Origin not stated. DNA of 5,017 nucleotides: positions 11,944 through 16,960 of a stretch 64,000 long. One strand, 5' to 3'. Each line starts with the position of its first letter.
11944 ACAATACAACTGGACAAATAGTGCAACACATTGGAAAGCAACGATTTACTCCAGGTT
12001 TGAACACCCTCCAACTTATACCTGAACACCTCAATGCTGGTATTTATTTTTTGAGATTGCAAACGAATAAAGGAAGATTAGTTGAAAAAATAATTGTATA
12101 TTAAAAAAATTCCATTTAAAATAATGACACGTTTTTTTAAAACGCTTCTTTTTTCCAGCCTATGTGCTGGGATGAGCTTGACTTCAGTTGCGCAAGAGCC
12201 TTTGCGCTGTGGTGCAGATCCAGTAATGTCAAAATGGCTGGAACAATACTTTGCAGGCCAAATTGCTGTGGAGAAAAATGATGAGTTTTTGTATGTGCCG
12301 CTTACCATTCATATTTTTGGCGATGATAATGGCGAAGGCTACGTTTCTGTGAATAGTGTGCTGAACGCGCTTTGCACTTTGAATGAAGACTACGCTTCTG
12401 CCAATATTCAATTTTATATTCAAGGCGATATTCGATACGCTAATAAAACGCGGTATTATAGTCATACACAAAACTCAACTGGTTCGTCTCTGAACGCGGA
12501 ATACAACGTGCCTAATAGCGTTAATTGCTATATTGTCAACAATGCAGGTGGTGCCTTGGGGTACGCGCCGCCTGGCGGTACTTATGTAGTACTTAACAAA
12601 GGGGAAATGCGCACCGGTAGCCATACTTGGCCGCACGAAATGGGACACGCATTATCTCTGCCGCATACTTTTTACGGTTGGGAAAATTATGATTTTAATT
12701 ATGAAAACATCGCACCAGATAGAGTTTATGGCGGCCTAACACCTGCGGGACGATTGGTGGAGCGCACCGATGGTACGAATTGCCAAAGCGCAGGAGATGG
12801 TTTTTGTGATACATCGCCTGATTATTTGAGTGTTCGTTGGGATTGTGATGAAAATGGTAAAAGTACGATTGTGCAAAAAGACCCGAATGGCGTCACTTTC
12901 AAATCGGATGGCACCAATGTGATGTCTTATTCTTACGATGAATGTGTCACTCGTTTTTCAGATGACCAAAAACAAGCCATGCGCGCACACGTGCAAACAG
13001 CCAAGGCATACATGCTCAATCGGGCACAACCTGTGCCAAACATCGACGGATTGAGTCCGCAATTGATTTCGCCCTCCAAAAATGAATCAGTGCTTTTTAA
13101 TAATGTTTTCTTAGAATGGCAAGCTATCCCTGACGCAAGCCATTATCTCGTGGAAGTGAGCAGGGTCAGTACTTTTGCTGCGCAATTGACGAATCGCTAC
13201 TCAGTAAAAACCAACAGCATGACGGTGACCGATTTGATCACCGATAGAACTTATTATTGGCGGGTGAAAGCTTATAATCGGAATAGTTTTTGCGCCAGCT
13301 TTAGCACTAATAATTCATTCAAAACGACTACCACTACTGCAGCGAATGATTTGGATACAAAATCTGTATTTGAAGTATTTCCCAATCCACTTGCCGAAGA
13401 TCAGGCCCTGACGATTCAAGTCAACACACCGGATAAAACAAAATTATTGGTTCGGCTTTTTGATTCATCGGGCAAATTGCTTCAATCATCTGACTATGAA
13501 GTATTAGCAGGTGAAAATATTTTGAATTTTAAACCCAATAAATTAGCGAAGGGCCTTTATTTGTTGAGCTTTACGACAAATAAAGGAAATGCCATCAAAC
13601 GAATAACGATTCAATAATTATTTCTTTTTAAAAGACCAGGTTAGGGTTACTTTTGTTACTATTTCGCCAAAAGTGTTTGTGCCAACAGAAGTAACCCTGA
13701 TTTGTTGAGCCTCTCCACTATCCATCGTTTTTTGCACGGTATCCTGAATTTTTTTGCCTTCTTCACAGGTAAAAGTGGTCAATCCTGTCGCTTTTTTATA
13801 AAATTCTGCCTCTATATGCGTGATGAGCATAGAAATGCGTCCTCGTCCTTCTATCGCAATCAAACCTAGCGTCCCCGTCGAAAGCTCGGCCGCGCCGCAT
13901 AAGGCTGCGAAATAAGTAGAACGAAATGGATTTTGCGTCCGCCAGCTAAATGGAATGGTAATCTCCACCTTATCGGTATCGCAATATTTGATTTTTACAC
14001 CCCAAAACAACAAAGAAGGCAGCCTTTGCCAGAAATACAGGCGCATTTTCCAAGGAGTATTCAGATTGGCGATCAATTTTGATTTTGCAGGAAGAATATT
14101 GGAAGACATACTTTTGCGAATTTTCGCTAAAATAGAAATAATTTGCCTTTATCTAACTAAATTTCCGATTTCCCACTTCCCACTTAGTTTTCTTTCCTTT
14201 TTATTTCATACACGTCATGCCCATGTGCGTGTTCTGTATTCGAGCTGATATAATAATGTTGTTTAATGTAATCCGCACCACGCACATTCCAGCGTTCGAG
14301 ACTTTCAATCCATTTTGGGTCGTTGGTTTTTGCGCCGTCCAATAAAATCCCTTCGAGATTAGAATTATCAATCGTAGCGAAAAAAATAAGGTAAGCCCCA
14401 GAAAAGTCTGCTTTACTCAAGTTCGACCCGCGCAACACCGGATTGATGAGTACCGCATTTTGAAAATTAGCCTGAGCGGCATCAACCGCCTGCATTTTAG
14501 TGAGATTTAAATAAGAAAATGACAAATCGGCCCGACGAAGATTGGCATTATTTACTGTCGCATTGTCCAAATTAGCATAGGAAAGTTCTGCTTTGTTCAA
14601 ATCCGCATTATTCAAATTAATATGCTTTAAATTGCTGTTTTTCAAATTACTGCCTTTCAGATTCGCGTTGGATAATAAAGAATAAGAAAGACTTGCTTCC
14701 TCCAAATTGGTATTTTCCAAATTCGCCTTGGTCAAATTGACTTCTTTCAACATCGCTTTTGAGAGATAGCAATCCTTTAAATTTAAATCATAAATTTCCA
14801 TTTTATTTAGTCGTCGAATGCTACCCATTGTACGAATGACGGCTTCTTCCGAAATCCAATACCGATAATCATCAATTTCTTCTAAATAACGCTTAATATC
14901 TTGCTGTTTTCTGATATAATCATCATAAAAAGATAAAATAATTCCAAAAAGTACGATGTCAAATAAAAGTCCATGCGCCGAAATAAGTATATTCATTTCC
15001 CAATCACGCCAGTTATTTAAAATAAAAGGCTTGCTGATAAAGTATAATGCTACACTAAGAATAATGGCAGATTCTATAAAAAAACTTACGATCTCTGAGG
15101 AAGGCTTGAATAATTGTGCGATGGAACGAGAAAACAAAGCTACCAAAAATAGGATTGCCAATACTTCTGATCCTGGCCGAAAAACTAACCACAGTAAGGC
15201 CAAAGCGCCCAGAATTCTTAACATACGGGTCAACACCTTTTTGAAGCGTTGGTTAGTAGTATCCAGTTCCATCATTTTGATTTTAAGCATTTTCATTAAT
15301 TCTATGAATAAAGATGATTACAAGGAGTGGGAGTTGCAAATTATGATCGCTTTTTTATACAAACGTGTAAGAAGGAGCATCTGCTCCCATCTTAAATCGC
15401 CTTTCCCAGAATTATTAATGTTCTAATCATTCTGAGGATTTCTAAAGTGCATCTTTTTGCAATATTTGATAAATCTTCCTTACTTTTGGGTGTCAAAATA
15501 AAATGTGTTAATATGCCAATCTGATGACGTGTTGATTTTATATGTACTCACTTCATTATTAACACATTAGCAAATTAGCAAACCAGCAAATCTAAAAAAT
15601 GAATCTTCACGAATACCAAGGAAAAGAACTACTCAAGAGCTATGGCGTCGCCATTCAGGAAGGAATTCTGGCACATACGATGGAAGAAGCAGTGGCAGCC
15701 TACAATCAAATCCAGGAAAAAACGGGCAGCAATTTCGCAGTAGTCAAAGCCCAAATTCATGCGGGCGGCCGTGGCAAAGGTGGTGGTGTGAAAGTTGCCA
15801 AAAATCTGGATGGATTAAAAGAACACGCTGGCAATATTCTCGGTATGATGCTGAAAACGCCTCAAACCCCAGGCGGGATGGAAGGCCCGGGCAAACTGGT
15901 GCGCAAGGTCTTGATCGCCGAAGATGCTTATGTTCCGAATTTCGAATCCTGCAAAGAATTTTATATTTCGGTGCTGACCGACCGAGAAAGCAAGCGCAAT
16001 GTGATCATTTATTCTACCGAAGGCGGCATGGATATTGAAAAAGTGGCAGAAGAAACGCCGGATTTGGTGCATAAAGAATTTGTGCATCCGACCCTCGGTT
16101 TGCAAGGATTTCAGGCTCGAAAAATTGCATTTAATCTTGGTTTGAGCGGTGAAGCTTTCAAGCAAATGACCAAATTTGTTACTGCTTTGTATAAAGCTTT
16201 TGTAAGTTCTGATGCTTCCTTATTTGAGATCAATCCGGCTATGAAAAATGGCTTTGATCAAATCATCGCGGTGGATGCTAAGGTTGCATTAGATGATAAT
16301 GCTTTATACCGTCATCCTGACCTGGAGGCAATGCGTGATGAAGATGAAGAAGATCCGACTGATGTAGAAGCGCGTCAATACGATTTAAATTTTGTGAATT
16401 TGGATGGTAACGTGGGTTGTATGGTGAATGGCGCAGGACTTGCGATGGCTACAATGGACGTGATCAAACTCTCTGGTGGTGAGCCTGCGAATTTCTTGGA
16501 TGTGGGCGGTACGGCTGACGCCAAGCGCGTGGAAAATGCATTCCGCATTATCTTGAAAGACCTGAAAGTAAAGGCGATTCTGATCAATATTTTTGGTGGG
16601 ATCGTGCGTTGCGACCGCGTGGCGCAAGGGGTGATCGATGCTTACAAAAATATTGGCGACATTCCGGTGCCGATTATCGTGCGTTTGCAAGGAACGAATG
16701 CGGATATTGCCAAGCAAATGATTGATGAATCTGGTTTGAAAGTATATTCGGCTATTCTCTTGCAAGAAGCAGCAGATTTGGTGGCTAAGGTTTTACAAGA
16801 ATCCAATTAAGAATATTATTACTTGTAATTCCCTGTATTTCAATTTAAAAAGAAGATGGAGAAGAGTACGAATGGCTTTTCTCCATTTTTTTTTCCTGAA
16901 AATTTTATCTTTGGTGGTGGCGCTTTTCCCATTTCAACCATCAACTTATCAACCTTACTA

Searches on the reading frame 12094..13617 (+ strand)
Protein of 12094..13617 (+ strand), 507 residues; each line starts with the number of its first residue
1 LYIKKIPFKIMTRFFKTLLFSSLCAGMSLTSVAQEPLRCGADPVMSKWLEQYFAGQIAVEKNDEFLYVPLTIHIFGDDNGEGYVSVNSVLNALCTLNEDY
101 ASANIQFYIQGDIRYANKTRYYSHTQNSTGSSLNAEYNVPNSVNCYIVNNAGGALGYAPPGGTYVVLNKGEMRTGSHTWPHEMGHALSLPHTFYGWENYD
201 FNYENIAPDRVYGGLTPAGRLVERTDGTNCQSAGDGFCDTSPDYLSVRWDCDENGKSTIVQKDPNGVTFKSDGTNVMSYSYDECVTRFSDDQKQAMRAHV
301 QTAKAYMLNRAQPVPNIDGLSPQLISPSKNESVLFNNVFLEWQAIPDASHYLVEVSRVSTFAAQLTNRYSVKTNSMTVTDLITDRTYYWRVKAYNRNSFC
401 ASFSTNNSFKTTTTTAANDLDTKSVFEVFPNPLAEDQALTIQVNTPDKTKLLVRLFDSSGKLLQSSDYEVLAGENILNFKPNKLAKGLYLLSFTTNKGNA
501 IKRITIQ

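Call 77: search_protein_families(library=pfam, proteins=[window:12094-13617:+], max_evalue=0.0001)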
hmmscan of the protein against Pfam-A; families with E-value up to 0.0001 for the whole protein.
window:12094-13617:+ (507 aa): 2 families
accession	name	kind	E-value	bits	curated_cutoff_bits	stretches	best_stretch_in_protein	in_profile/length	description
PF18962.6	Por_Secre_tail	-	3.5e-09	37.3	27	1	428-506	1-75/75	Secretion system C-terminal sorting domain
PF00041.27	fn3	-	8.1e-05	23.2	25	0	338-397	16-72/84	Fibronectin type III domain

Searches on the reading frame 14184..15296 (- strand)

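Call 76: search_protein_families(library=pfam, proteins=[window:14184-15296:-], max_evalue=0.0001)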
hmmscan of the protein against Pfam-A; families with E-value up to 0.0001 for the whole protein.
window:14184-15296:- (370 aa): 3 families
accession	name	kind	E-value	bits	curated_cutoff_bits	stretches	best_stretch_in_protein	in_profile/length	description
PF00805.28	Pentapeptide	-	4.4e-26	90.5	20.2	4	197-234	2-39/40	Pentapeptide repeats (8 copies)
PF13599.13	Pentapeptide_4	-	3e-14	53.3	38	2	170-228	20-78/78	Pentapeptide repeat region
PF13576.12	Pentapeptide_3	-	1.5e-06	28.7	27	0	214-256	2-47/48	Pentapeptide repeats (9 copies)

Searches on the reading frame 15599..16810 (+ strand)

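Call 76: search_protein_families(library=pfam, proteins=[window:15599-16810:+], max_evalue=0.0001)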
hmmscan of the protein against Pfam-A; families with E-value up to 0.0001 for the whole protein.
window:15599-16810:+ (403 aa): 3 families
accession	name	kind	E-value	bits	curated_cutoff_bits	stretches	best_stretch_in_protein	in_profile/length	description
PF08442.15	ATP-grasp_2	-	7e-64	215.6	29.5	1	2-214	1-200/202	ATP-grasp domain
PF00549.24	Ligase_CoA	-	1.6e-30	106.3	24.5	1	275-391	1-123/128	CoA-ligase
PF24948.1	Citrate_synth_N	-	1e-16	61.4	83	1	3-238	5-227/232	ATP-citrate synthase ATP-grasp domain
